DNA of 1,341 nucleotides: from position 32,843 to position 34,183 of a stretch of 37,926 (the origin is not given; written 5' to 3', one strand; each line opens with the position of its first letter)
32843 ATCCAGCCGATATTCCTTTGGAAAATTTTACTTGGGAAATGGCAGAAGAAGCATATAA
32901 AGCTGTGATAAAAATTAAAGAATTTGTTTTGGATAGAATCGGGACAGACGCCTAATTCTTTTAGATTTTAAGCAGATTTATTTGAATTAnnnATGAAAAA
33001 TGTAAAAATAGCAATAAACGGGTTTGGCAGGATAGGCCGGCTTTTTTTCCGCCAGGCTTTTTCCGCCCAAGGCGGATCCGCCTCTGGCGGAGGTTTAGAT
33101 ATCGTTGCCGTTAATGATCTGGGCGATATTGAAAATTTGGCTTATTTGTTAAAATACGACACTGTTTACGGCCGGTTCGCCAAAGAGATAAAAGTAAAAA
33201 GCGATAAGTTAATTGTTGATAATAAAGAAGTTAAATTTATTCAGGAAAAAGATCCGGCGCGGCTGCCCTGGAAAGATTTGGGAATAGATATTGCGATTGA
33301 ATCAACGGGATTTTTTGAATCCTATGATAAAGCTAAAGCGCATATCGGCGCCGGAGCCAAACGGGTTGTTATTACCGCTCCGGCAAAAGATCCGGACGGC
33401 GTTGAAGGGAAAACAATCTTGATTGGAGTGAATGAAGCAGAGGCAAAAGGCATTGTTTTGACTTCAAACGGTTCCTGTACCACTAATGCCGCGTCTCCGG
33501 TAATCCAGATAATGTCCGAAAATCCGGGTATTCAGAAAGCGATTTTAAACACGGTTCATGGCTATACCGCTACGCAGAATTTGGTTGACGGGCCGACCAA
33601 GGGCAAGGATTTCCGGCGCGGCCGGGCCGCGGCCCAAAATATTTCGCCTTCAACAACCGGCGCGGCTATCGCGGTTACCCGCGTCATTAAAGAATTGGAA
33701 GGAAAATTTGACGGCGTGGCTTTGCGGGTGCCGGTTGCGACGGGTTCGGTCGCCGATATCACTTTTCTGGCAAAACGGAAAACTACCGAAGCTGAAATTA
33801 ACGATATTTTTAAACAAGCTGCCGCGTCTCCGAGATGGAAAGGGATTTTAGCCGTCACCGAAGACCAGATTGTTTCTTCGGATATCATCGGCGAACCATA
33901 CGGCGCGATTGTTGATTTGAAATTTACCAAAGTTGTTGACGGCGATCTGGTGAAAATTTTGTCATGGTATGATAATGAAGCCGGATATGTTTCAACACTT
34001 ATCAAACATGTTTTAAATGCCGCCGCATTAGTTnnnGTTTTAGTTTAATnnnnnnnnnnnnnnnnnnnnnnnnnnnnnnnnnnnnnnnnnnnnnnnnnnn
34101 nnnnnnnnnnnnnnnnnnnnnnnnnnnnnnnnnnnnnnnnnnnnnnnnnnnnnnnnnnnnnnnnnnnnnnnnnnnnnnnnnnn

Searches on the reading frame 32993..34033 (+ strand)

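Call 53: search_protein_families(library=pfam, proteins=[window:32993-34033:+])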
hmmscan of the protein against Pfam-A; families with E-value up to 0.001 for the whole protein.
window:32993-34033:+ (347 aa): 2 families
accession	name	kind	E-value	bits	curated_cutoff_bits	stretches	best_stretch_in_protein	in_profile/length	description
PF02800.25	Gp_dh_C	-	3.4e-52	176.6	24.4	1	169-326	3-158/158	Glyceraldehyde 3-phosphate dehydrogenase, C-terminal domain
PF00044.30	Gp_dh_N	-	3.1e-36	124.2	31.7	1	4-110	1-100/101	Glyceraldehyde 3-phosphate dehydrogenase, NAD binding domain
